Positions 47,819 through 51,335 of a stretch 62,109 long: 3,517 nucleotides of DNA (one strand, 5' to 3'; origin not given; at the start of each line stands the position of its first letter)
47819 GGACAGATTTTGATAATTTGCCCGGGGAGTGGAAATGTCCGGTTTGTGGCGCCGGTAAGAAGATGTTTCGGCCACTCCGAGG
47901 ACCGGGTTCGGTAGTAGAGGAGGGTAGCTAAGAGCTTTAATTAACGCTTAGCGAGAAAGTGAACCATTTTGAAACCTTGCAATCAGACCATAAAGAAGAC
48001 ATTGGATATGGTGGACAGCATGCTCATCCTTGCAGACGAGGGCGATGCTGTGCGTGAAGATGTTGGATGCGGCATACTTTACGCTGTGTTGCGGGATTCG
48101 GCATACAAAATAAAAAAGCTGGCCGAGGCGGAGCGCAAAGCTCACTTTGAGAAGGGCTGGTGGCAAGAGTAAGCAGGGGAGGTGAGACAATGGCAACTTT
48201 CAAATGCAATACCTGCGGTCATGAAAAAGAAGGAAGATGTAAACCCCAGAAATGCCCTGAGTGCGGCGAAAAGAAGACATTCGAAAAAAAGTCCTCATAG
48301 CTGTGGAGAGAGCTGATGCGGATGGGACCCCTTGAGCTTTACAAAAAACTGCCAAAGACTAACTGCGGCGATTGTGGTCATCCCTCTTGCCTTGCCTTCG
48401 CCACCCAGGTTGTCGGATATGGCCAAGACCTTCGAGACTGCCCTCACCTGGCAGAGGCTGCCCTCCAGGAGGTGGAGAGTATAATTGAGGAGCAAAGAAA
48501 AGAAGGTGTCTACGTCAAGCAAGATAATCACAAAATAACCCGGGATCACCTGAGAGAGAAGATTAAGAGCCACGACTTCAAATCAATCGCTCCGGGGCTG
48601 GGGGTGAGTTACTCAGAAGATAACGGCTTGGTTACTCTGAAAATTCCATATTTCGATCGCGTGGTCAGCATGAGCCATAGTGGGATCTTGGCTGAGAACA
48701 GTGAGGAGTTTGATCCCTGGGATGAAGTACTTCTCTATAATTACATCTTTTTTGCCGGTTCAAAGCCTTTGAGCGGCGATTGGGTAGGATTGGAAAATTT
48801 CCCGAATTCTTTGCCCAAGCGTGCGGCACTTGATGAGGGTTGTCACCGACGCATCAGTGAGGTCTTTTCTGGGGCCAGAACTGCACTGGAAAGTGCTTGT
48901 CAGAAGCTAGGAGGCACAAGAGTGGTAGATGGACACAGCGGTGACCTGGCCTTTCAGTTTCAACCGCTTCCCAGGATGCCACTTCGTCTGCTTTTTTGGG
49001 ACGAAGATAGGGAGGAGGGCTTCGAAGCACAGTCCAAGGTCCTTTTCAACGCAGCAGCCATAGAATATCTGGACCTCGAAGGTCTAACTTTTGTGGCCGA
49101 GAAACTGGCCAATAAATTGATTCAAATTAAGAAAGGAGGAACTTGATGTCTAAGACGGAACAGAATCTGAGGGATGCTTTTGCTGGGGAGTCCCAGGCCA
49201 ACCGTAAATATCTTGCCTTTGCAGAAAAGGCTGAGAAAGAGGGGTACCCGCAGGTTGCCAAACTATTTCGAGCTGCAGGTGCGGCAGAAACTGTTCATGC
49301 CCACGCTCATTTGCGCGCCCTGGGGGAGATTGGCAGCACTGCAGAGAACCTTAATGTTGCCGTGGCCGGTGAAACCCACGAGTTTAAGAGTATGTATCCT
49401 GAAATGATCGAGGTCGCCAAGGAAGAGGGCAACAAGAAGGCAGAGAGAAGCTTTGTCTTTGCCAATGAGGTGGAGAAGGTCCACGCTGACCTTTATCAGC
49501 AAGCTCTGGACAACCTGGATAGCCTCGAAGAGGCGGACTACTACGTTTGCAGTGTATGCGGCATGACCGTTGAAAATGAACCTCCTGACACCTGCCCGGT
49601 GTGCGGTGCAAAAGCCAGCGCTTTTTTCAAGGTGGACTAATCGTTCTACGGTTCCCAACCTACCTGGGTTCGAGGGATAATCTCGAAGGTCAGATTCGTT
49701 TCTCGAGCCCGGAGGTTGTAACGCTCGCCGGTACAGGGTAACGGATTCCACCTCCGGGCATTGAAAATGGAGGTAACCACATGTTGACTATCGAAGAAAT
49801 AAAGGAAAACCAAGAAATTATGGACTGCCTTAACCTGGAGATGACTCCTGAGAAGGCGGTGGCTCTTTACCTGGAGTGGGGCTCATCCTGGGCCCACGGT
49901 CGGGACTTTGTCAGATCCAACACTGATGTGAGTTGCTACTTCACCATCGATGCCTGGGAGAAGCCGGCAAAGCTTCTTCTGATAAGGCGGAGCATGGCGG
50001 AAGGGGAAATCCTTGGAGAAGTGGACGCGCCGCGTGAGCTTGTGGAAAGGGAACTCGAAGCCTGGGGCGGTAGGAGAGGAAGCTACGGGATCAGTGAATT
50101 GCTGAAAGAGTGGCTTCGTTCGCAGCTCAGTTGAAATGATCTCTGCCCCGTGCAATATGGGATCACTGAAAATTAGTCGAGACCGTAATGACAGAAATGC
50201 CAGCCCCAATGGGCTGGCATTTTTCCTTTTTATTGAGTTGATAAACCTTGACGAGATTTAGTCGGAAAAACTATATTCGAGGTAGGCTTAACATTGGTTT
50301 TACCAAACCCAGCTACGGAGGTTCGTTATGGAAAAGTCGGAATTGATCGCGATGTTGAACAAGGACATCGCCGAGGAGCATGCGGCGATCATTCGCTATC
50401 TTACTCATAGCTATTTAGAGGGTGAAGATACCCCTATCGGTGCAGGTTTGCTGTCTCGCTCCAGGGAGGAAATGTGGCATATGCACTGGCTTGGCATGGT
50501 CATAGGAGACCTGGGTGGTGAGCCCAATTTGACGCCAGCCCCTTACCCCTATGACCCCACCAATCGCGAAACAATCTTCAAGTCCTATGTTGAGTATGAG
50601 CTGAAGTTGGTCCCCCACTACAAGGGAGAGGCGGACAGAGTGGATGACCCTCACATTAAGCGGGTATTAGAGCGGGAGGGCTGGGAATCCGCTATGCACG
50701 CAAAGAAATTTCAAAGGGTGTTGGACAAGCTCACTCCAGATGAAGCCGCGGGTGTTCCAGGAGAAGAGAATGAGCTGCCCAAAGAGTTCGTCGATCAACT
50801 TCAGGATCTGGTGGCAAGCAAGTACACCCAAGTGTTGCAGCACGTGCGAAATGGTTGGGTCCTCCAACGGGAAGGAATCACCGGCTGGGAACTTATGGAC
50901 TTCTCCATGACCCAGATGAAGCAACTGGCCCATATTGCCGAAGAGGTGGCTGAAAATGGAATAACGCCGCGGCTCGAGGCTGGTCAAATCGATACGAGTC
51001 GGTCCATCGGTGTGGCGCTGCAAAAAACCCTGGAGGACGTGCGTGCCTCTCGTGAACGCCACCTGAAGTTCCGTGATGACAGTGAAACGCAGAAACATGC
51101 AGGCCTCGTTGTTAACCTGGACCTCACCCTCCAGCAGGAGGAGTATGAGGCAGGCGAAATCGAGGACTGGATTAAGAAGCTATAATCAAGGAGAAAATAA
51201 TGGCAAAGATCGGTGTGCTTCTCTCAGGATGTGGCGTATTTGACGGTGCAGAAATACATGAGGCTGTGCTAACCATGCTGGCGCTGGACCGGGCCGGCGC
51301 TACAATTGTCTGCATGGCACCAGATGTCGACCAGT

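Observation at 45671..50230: Sigma-54 activator with a four-Cys PAS domain, heptamer UAS and a -24/-12 promoter driving an oxygen-defence operon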

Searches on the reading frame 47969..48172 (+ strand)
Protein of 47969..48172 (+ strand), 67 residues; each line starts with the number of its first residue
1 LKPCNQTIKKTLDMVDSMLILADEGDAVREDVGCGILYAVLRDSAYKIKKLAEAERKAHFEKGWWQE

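Call 7: search_protein_families(library=pfam, proteins=[window:47969-48172:+], max_evalue=0.01)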
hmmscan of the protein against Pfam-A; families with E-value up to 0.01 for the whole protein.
window:47969-48172:+ (67 aa): 0 families

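Call 39: search_protein_families(library=ncbifam, proteins=[window:47969-48172:+], max_evalue=0.01)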
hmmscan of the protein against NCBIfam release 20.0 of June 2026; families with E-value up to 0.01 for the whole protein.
window:47969-48172:+ (67 aa): 0 families

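Call 64: find_homologous_proteins(query=window:47969-48172:+, max_evalue=0.001)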
Query window:47969-48172:+ (67 aa): 691 proteins with E <= 0.001 among 692 candidates; the best 120 are listed.
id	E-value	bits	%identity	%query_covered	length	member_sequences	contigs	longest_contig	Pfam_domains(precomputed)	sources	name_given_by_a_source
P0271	5.5e-38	145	100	100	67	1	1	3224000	-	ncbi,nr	ncbi:MAG: hypothetical protein JSV47_12405 [Deltaproteobacteria bacterium]|nr:MAG: hypothetical prot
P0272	9.3e-36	138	96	100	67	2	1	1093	-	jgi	jgi:hypothetical protein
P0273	1.2e-35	138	97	100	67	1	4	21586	-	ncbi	ncbi:MAG: hypothetical protein PVG64_07635 [Syntrophobacterales bacterium]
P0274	1.7e-31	124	87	100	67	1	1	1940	-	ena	-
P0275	2.8e-30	121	79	100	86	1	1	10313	-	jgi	jgi:hypothetical protein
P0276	4.6e-30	120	81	100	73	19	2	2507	-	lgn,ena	-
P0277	5.8e-30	120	79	100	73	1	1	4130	-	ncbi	-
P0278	7.9e-30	119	82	100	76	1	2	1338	-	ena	-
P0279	8.0e-30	119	81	100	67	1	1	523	-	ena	-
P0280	1.2e-29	119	79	100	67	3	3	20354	-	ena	-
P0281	1.3e-29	119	81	100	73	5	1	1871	-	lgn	-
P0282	1.7e-29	118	78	100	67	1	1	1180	-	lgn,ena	-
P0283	2.0e-29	118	79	99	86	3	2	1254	-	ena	-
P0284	3.3e-29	117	79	100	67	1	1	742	-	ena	-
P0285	3.4e-29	117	79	100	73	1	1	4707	-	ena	-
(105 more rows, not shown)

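Call 70: predict_structure(alignment_id=A5)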
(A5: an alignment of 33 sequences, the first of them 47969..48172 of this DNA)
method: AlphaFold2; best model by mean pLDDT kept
length: 67 residues; sequences in the alignment: 33
mean_pLDDT: 92.6   pTM: 0.76
mean pLDDT of the five models: 92.6, 92.0, 90.9, 90.6, 88.8
residues with pLDDT >= 90: 50; 70-90: 16; 50-70: 1; < 50: 0
segments of 3 or more residues with pLDDT < 50: none
pLDDT, mean of each block of 10 residues (from residue 1): 90 98 91 87 98 96 86
secondary structure, 60 per line:
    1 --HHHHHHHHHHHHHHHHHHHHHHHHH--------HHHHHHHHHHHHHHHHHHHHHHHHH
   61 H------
elements in order: H3-27 H36-61

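Call 73: fold_search(model_id=the predicted structure, library=pdb)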
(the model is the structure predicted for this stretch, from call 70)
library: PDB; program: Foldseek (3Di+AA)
matches with E <= 10: 123; with E <= 0.001: 0
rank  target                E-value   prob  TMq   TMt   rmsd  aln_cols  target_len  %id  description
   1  2crb_MODEL_1_A        1.2e+00  0.93  0.76  0.54   2.0        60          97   13  Solution structure of MIT domain from mouse NRBF-2 (released 2005-11-20)
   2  6nci_B                2.3e+00  0.82  0.51  0.18   1.3        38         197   24  Crystal structure of CDP-Chase: Vector data collection (released 2019-02-06)
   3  6nch_B                3.0e+00  0.75  0.51  0.19   1.3        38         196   24  Crystal structure of CDP-Chase: Raster data collection (released 2019-02-06)
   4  4w4k_C                3.2e+00  0.11  0.35  0.31   6.7        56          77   18  Crystal structure of a PE25-PPE41 heterodimer from a type VII secretion system of M. tuberculosis (released 2014-10-01)
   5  8u5w_H                3.8e+00  0.57  0.75  0.75   1.9        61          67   15  De novo designed pentameric helical bundle protein (released 2024-09-25)
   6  7n0e_B                3.8e+00  0.57  0.73  0.28   2.5        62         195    6  Co-complex of the histidine kinase region of RetS and the dimerization and histidine phosphotransfer domain of GacS (released 2022-03-09)
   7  4w4k_A                4.1e+00  0.10  0.35  0.29   6.7        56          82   18  Crystal structure of a PE25-PPE41 heterodimer from a type VII secretion system of M. tuberculosis (released 2014-10-01)
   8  5fej_B                4.3e+00  0.69  0.70  0.35   1.7        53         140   11  CopM in the Cu(I)-bound form (released 2016-09-07)
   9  5jbr_A                4.3e+00  0.38  0.62  0.33   2.7        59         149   15  Crystal structure of uncharacterized protein Bcav_2135 from Beutenbergia cavernae (released 2016-04-20)
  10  5gou_E                4.3e+00  0.25  0.57  0.34   3.7        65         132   17  Structure of a 16-mer protein nanocage fabricated from its 24-mer analogue by subunit interface redesign (released 2017-02-22)
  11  9grx_E                4.6e+00  0.66  0.64  0.44   1.3        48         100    8  NDH-PSI-LHCI supercomplex from S. oleracea (released 2025-02-12)
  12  6lqo_I                4.6e+00  0.28  0.58  0.48   2.8        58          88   12  EBV tegument protein BBRF2/BSRF1 complex (released 2020-10-07)
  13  9j3d_D                4.6e+00  0.16  0.54  0.14   5.1        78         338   18  Cryo-EM structure of TMexCD1-TOprJ1 (released 2025-08-13)
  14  7q21_K                4.9e+00  0.35  0.61  0.65   2.3        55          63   16  III2-IV2 respiratory supercomplex from Corynebacterium glutamicum (released 2022-02-02)
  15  6dma_D                4.9e+00  0.13  0.42  0.41   5.4        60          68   15  DHD15_closed (released 2018-12-19)
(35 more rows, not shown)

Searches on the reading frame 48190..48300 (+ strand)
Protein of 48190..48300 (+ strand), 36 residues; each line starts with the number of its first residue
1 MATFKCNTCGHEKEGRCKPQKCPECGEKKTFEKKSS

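Call 7: search_protein_families(library=pfam, proteins=[window:48190-48300:+], max_evalue=0.01)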
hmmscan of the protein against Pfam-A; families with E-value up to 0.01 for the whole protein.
window:48190-48300:+ (36 aa): 5 families
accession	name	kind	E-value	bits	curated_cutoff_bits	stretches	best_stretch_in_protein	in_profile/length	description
PF21349.2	RUBY_RBDX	-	0.00017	21.4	26.5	1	4-30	1-27/30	Rubrerythrin, rubredoxin-like domain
PF09723.15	Zn_ribbon_8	-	0.0013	19.1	34.4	1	4-29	6-36/41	Zinc ribbon domain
PF23455.1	DUF7129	-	0.0025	18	30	1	3-28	11-36/45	Domain of unknown function (DUF7129)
PF23165.1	zf-C2H2_FBX41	-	0.0061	16.5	24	1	19-31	2-14/30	F-box only protein 41 C2H2 zinc finger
PF13248.11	Zn_ribbon_3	-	0.0065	16.4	27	0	21-28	4-11/26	zinc-ribbon domain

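Call 39: search_protein_families(library=ncbifam, proteins=[window:48190-48300:+], max_evalue=0.01)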
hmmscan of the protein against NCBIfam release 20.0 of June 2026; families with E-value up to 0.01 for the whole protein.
window:48190-48300:+ (36 aa): 4 families
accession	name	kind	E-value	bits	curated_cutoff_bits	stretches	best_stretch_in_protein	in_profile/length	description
NF045720.1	rubredox_RCKP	subfamily_domain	1.9e-18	65.7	45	1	1-34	1-34/34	RCKP-type rubredoxin-like domain-containing protein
NF045767.1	RuberyRbr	equivalog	0.00033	20.7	200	1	3-31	158-186/194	rubrerythrin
TIGR04165.1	methano_modCys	hypoth_equivalog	0.0034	17.6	60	0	20-30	8-19/50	TIGR04165 family Cys-rich peptide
NF047912.1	ECs_2282_CxxC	subfamily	0.004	17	37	0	21-33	4-15/60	ECs_2282 family putative zinc-binding protein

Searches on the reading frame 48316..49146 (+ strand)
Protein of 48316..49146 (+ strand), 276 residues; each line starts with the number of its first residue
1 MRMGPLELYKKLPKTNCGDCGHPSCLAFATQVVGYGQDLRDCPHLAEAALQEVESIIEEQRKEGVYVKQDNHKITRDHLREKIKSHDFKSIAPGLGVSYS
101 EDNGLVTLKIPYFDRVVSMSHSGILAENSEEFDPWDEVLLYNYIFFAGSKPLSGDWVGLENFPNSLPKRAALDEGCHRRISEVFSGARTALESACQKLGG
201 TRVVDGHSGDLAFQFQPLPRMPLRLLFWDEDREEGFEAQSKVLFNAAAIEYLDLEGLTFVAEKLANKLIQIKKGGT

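Call 7: search_protein_families(library=pfam, proteins=[window:48316-49146:+], max_evalue=0.01)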
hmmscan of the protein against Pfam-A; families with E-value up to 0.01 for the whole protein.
window:48316-49146:+ (276 aa): 2 families
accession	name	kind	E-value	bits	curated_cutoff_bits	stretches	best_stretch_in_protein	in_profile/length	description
PF12654.12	DUF3786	-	5.5e-41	140.5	27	1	87-266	1-175/176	Domain of unknown function (DUF3786)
PF04060.18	FeS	-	6.8e-13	48.5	23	1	12-44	1-33/33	Putative Fe-S cluster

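Call 39: search_protein_families(library=ncbifam, proteins=[window:48316-49146:+], max_evalue=0.01)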
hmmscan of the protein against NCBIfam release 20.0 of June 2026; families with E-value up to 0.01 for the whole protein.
window:48316-49146:+ (276 aa): 9 families
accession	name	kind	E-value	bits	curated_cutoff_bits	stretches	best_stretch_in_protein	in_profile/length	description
NF003195.0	PRK04165.1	equivalog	6.5e-17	61.5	306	1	1-58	1-58/450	acetyl-CoA decarbonylase/synthase complex subunit gamma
TIGR01944.1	rnfB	subfamily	8.7e-06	25.4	68.7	1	10-62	42-93/190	RnfABCDGE type electron transport complex subunit B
NF003475.0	PRK05113.1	equivalog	1.9e-05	24.6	203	1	11-64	43-95/190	electron transport complex subunit RsxB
NF005505.0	PRK07118.1-4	equivalog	9.9e-05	21.9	378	1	9-60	44-95/265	Fe-S cluster domain-containing protein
NF041836.1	rnfB_Methano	equivalog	0.0001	21.8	445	1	8-60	43-95/265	Rnf electron transport complex subunit RnfB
NF005504.0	PRK07118.1-3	equivalog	0.00014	21.3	437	1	11-59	43-92/293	Fe-S cluster domain-containing protein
NF011065.0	PRK14494.1-4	equivalog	0.00039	19.8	287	0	11-46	162-197/244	putative molybdopterin-guanine dinucleotide biosynthesis protein MobB/FeS domain-containing protein protein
NF005506.0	PRK07118.1-5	equivalog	0.0013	18.2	388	1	11-44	45-78/279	Fe-S cluster domain-containing protein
NF006446.0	PRK08764.1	equivalog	0.0021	18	220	1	9-54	13-58/139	Rnf electron transport complex subunit RnfB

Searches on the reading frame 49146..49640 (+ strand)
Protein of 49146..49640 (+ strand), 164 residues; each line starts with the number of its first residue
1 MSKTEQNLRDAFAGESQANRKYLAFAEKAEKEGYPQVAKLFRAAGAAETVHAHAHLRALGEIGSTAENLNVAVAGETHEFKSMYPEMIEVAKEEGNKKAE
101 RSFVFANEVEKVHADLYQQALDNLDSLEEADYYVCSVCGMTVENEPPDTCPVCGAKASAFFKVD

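Call 7: search_protein_families(library=pfam, proteins=[window:49146-49640:+], max_evalue=0.01)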
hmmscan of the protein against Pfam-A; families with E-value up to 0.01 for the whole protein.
window:49146-49640:+ (164 aa): 4 families
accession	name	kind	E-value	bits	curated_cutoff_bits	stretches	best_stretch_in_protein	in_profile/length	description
PF02915.23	Rubrerythrin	-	3.2e-25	89.6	22.8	1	7-120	2-136/137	Rubrerythrin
PF21349.2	RUBY_RBDX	-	4.9e-11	42.3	26.5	1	133-160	1-29/30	Rubrerythrin, rubredoxin-like domain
PF00210.30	Ferritin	-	0.0038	17.6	24.5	1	6-96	2-93/142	Ferritin-like domain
PF23458.2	DUF7130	-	0.0055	17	35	1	132-161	53-84/89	Domain of unknown function (DUF7130)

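Call 39: search_protein_families(library=ncbifam, proteins=[window:49146-49640:+], max_evalue=0.01)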
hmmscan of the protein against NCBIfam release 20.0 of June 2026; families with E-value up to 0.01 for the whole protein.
window:49146-49640:+ (164 aa): 4 families
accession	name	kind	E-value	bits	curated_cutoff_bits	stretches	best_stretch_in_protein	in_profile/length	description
NF045783.1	Nigrythrn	equivalog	1.9e-33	116.3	340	2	67-161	106-200/202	nigerythrin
NF045767.1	RuberyRbr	equivalog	7.4e-32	111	200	1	2-162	7-188/194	rubrerythrin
NF045720.1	rubredox_RCKP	subfamily_domain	0.0007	19.1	45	1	133-158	4-30/34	RCKP-type rubredoxin-like domain-containing protein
NF033497.1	rubre_like_arch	subfamily_domain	0.0088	15.7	32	0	133-155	1-24/34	rubrerythrin-like domain-containing protein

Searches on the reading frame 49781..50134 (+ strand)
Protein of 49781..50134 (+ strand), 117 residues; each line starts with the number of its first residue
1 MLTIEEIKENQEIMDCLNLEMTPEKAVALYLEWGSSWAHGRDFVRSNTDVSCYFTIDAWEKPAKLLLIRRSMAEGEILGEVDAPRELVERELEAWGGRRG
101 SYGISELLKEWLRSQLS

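Call 7: search_protein_families(library=pfam, proteins=[window:49781-50134:+], max_evalue=0.01)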
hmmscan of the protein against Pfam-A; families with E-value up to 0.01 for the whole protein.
window:49781-50134:+ (117 aa): 0 families

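Call 39: search_protein_families(library=ncbifam, proteins=[window:49781-50134:+], max_evalue=0.01)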
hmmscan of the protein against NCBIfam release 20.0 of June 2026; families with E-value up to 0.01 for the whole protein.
window:49781-50134:+ (117 aa): 1 family
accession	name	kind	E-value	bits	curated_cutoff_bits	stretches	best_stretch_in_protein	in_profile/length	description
NF045682.1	DVU0772_fam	subfamily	2e-26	92.1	45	1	20-116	5-100/100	DVU0772 family protein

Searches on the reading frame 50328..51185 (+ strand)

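Call 39: search_protein_families(library=ncbifam, proteins=[window:50328-51185:+], max_evalue=0.01)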
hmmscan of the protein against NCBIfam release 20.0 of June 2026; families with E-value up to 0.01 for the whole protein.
window:50328-51185:+ (285 aa): 2 families
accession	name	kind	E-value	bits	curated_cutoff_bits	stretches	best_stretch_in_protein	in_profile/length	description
NF058679.1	EncB_fam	subfamily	2.7e-06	27.3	90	0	89-153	30-94/117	encapsulin nanocompartment ferritin-likeEncB family encapsulin nanocompartment ferritin-like cargo protein cargo protein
TIGR04535.1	ferrit_encaps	subfamily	0.00037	20.4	125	0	88-139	22-75/114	encapsulin-associated ferritin-like protein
